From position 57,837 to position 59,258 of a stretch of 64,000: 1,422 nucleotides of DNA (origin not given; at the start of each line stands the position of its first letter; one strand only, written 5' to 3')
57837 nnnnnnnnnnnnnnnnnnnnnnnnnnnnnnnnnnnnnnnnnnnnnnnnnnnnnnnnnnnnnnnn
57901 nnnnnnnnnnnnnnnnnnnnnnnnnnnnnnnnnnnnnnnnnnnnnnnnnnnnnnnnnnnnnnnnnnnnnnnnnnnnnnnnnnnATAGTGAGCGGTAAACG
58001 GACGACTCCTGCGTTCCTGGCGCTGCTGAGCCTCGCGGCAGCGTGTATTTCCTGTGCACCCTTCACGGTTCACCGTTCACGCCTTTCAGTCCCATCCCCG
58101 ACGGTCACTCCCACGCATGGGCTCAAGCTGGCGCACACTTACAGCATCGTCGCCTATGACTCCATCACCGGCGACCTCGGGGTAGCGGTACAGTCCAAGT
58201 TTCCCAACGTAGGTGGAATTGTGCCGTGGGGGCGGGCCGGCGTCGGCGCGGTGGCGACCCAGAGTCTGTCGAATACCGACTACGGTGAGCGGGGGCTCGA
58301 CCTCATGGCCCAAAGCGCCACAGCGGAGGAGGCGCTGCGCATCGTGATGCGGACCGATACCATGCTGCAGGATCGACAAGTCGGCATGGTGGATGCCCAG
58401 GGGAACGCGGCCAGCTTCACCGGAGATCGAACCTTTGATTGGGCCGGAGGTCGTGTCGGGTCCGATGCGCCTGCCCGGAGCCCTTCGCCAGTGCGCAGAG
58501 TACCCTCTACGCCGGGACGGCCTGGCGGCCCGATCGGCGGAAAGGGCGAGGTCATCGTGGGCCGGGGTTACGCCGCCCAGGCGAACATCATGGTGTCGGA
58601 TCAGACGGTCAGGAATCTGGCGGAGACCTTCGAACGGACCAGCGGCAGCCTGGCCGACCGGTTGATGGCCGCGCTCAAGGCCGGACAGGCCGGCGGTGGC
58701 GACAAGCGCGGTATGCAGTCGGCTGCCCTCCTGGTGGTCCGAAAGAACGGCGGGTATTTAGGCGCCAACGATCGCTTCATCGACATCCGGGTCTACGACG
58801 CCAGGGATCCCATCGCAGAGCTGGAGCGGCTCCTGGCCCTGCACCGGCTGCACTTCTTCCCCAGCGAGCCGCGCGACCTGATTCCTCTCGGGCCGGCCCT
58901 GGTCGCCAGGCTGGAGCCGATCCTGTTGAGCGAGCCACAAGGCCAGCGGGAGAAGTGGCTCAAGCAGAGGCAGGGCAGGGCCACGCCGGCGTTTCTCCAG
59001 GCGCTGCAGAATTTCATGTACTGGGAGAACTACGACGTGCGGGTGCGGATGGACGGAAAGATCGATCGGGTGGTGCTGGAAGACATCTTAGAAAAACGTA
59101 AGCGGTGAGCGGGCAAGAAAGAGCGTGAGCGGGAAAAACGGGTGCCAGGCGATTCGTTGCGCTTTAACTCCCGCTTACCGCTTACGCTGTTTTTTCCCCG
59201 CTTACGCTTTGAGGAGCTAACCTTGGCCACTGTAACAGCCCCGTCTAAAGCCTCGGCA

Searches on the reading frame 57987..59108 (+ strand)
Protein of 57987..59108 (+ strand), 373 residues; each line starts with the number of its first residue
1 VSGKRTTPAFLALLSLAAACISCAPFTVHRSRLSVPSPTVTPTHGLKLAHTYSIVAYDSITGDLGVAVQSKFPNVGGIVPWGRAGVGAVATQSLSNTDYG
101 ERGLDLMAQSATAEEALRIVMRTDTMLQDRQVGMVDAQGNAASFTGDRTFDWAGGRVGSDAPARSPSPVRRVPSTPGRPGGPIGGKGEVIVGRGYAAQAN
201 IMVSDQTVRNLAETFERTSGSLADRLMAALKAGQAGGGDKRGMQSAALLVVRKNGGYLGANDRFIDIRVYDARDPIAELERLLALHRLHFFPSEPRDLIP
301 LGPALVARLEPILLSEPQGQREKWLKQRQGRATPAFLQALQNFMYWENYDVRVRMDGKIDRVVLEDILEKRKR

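Call 16: search_protein_families(library=pfam, proteins=[window:57987-59108:+])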
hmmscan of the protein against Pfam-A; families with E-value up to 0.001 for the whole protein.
window:57987-59108:+ (373 aa): 2 families
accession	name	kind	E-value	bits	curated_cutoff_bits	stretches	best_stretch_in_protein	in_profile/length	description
PF06267.17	DUF1028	-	2.1e-65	220.6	26.2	2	51-160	1-110/193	Family of unknown function (DUF1028)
PF08823.16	PG_binding_2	-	0.00019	22.1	21.1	1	329-364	36-71/74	Putative peptidoglycan binding domain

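Call 18: find_homologous_proteins(query=window:57987-59108:+, max_evalue=1e-20)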
Query window:57987-59108:+ (373 aa): 7885 proteins with E <= 1e-20 among 8000 candidates; the best 120 are listed.
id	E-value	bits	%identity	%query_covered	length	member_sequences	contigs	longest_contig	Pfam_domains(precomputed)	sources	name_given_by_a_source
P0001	5.8e-245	830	100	100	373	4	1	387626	PF06267.18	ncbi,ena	-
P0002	2.2e-214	730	89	100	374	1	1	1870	PF06267.18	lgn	-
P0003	2.7e-214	729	91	97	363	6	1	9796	PF06267.18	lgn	-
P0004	1.6e-213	727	91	95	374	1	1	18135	PF06267.18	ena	-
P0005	2.9e-205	699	86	98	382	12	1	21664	PF06267.18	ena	-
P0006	1.2e-201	688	86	98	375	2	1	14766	PF06267.18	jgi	-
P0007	3.2e-199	680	85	98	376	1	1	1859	PF06267.18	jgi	jgi:uncharacterized Ntn-hydrolase superfamily protein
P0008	1.8e-197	674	80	100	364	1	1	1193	PF06267.18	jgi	jgi:uncharacterized Ntn-hydrolase superfamily protein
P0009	7.6e-192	655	86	93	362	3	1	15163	PF06267.18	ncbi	-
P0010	3.3e-191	653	79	100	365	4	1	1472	PF06267.18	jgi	jgi:uncharacterized Ntn-hydrolase superfamily protein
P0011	3.3e-190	650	83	94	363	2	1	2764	PF06267.18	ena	-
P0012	1.3e-188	645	83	93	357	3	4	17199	PF06267.18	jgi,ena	-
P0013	9.7e-188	642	83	97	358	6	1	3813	PF06267.18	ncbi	-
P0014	2.5e-187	640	81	96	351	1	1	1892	PF06267.18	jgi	jgi:uncharacterized Ntn-hydrolase superfamily protein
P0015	3.6e-187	640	83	97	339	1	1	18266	PF06267.18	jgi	jgi:uncharacterized Ntn-hydrolase superfamily protein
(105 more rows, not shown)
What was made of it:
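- Tried and rejected: The genome was placed through the DUF1028 homologue search instead (call 18).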

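Call 21: find_related_loci(query=A1, collection=genome_contigs, flank=10000)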
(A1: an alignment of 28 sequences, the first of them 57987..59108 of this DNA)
Query A1 (373 aa) in genome_contigs; peptide patterns used: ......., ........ (x = any residue, [..] = any of these).
525 stretches matched a pattern; 502 encode a relative of the query (tblastn E <= 1e-3); the best 80 are kept; 80 distinct loci.
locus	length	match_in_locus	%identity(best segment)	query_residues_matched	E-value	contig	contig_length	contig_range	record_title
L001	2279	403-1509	86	6-372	0e+0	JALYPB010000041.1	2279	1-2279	MAG: Gemmatimonadota bacterium isolate MDV bin26 SD1454-56_k127_1796434, whole genome shotgun sequence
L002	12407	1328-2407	88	16-373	0e+0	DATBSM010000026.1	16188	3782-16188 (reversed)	MAG TPA_asm: Gemmatimonadales bacterium isolate SMAG_U4157 k141_585315, whole genome shotgun sequence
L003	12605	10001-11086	86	8-369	0e+0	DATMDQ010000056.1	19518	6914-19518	MAG TPA_asm: Gemmatimonadales bacterium isolate SMAG_U13412 k141_2772173, whole genome shotgun sequence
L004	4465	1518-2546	83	13-372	0e+0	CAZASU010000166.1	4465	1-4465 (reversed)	MAG TPA_asm: uncultured Gemmatimonadaceae bacterium isolate SRP136066_co1_255 genome assembly, contig: NODE_36279_length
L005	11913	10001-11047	79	11-373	0e+0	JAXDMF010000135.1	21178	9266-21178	MAG: Gemmatimonadales bacterium isolate BP_635 scaffold_8315196, whole genome shotgun sequence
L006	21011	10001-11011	80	20-372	0e+0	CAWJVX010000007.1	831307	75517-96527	MAG: uncultured Gemmatimonadales bacterium isolate MFD09206.bin.1.39 genome assembly, contig: contig_3279, whole genome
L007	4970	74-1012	83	38-371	0e+0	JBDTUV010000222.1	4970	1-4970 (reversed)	MAG: Gemmatimonadales bacterium isolate cluster3_bin.52 NODE_96828_length_4970_cov_5.804273, whole genome shotgun sequen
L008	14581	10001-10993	80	26-372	0e+0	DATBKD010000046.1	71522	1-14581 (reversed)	MAG TPA_asm: Gemmatimonadales bacterium isolate SMAG_U3937 k141_4707913, whole genome shotgun sequence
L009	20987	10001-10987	80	29-373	0e+0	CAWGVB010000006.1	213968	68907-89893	MAG: uncultured Gemmatimonadales bacterium isolate MFD09018.bin.2.1 genome assembly, contig: contig_25486, whole genome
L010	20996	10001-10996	80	26-373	0e+0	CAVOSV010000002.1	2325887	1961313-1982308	MAG: uncultured Gemmatimonadales bacterium isolate MFD00392.bin.1.1 genome assembly, contig: contig_4921, whole genome s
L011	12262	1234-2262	78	15-373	0e+0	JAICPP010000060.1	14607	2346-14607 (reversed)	MAG: Gemmatimonadales bacterium isolate TY_FP_2_bin.28 k141_5041704_length_14607_cov_8.9878, whole genome shotgun sequen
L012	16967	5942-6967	78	16-372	0e+0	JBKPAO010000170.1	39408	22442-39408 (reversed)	MAG: Gemmatimonadota bacterium isolate GB_HAYS_MAG_00001 GB_HAYS_000000220242, whole genome shotgun sequence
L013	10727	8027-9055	77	14-372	0e+0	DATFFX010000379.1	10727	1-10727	MAG TPA_asm: Gemmatimonadales bacterium isolate SMAG_U8647 k141_1143191, whole genome shotgun sequence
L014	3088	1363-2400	78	12-373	0e+0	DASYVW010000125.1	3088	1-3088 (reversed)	MAG TPA_asm: Gemmatimonadales bacterium isolate SMAG_U6264 k141_58848, whole genome shotgun sequence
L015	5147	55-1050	80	26-373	0e+0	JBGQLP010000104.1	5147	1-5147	MAG: Gemmatimonadota bacterium isolate OBJ2_061818_050_35 k141_975126_length_5147_cov_12.9880, whole genome shotgun sequ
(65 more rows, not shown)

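Call 49: search_protein_representatives(protein=window:57987-59108:+)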
Query: 373 residues. Proteins with E-value up to 0.001 (for the whole library): 6309; up to 1e-10: 3159; up to 1e-30: 488. The best 150 are listed.
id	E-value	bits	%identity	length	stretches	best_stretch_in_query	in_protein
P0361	5.5e-162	555.5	80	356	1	37-372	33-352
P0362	3.5e-105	368.6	69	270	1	90-372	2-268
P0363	6.0e-103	361.3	71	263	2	175-371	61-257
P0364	3.7e-83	296.2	69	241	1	35-276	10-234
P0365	3.3e-77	276.6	60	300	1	41-296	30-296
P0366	1.2e-76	274.8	75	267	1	31-235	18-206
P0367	1.3e-76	274.6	82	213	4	211-290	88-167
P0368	2.0e-75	270.7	85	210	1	227-370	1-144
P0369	6.0e-73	262.6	51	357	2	183-363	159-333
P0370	1.7e-72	261.1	44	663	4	190-286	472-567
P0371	3.7e-72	260.0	43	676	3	50-285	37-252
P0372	6.9e-70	252.5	77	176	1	202-360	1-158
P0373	1.9e-69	251.1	79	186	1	202-348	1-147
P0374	4.9e-67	243.1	47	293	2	191-371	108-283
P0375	2.0e-64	234.5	72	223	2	38-159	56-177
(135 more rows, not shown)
